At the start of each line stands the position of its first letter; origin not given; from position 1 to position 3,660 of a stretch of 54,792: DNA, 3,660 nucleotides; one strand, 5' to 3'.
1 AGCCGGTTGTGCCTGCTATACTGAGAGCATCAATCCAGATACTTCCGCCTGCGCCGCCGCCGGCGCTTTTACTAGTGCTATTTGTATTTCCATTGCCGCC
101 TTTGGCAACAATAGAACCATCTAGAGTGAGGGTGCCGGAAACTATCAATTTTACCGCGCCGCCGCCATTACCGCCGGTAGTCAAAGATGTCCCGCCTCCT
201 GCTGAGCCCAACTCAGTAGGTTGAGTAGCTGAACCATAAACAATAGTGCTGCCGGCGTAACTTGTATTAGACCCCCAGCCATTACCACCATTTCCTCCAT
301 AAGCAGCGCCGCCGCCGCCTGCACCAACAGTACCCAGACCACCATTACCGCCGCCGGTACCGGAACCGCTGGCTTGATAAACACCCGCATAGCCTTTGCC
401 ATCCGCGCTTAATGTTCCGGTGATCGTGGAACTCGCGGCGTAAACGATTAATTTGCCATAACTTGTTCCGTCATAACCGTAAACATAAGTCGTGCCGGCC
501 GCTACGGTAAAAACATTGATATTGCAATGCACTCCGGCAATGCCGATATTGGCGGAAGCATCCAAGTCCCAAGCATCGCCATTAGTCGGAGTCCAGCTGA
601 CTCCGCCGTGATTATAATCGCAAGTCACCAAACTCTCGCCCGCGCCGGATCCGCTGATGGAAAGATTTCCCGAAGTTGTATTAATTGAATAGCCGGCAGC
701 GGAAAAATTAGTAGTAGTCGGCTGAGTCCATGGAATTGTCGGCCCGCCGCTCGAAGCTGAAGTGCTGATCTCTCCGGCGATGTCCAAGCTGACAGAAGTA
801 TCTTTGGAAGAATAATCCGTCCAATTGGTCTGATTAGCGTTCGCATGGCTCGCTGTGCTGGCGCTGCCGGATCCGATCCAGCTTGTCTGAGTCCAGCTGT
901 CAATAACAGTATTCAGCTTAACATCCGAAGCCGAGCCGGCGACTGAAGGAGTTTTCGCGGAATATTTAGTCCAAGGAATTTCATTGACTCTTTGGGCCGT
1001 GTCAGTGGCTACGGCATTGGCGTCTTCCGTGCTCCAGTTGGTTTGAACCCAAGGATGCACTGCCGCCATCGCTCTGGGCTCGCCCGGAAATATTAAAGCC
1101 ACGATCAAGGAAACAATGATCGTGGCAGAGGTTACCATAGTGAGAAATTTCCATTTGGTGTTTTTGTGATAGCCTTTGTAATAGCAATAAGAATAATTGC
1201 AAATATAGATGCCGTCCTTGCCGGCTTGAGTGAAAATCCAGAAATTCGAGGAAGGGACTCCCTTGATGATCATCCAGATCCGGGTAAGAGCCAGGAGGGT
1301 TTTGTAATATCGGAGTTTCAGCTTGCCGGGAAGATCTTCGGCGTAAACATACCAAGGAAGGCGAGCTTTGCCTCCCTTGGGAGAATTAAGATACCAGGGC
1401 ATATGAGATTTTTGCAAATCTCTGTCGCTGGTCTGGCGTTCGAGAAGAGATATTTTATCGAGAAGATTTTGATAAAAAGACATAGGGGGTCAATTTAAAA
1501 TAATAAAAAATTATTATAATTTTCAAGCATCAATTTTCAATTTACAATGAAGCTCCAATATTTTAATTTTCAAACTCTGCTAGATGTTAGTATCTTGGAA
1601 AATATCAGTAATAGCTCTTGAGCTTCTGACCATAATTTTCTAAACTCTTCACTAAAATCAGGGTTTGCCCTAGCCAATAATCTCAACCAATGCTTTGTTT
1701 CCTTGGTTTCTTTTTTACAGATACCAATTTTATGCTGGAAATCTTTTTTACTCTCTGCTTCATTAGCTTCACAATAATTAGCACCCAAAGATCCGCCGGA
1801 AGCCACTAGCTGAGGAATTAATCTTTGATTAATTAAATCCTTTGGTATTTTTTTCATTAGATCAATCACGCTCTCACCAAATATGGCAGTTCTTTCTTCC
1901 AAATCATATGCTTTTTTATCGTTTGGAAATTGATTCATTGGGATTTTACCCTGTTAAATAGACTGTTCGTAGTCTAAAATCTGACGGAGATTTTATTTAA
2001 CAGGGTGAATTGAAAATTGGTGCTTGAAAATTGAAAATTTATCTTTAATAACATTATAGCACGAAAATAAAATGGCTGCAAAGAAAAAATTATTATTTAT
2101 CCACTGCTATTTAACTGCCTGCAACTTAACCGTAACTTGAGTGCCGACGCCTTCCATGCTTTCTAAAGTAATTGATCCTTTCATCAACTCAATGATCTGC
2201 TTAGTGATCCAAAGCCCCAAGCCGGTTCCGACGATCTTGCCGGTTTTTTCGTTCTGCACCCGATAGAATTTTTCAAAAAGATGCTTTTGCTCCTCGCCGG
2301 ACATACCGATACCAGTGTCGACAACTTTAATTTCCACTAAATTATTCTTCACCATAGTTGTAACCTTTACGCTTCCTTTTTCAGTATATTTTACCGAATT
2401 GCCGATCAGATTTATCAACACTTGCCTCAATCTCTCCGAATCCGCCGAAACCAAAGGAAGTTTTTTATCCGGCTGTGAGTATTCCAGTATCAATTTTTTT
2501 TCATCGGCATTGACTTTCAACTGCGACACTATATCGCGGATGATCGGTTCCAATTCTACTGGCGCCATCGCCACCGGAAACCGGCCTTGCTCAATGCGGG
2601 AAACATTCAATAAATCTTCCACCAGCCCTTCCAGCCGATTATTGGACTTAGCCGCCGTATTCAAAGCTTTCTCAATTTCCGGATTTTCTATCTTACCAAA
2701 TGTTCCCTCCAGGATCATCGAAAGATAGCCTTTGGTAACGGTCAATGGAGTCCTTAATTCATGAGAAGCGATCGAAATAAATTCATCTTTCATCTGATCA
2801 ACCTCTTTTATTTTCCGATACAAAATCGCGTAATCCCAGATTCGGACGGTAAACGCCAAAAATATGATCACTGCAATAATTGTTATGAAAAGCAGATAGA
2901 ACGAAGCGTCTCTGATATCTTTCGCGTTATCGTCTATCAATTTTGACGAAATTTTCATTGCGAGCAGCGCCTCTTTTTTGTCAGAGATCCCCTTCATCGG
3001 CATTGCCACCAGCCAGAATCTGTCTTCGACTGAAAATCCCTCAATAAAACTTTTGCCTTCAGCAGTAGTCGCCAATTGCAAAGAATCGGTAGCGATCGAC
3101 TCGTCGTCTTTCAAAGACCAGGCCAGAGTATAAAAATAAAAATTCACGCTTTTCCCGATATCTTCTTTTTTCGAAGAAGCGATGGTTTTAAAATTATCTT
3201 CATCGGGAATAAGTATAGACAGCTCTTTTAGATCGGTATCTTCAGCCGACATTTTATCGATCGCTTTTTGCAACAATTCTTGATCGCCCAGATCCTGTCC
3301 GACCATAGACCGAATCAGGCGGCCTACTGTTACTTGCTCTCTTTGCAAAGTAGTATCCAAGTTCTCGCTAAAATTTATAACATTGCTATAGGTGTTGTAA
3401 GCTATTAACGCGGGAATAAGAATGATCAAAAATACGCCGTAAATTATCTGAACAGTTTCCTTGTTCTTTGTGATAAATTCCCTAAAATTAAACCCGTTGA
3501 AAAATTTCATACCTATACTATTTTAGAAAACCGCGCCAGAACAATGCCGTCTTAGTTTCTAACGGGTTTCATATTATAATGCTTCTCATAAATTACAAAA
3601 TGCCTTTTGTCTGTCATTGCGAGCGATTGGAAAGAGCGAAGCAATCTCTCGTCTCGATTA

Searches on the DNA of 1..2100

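Call 82: search_rna_families(source=window, start=1, end=2100, threshold=evalue, max_evalue=0.01)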
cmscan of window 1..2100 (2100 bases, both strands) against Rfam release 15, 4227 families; matches with E-value up to 0.01: 0.
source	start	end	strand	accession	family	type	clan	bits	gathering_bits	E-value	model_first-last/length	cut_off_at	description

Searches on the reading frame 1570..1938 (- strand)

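Call 25: search_protein_families(library=pfam, proteins=[window:1570-1938:-], max_evalue=0.001)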
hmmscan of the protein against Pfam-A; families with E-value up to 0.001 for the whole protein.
window:1570-1938:- (122 aa): 1 family
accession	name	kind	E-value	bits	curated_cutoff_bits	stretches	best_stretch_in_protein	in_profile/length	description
PF05635.17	23S_rRNA_IVP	-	5.5e-14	52.7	33.8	1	19-110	11-101/106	23S rRNA-intervening sequence protein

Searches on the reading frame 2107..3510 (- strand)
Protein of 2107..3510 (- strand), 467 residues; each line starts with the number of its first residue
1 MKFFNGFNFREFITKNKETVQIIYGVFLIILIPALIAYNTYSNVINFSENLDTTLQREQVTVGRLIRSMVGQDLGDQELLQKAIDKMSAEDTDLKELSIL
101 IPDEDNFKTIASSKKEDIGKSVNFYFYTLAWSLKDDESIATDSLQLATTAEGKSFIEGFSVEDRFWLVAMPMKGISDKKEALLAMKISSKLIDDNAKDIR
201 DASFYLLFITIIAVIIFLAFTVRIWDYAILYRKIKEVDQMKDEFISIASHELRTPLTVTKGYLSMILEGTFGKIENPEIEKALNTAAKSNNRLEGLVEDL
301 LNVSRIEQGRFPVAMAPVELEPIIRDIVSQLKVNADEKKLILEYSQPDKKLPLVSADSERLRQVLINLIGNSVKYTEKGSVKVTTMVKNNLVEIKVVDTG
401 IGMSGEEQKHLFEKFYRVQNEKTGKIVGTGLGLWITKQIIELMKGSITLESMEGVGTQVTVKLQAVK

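Call 25: search_protein_families(library=pfam, proteins=[window:2107-3510:-], max_evalue=0.001)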
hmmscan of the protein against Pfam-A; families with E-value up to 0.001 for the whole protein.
window:2107-3510:- (467 aa): 2 families
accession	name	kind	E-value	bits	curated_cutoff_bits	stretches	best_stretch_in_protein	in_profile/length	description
PF02518.31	HATPase_c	-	4.8e-27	95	26.4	1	357-465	2-109/111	Histidine kinase-, DNA gyrase B-, and HSP90-like ATPase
PF00512.31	HisKA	-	2.3e-17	63.2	26.9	1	240-309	1-66/66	His Kinase A (phospho-acceptor) domain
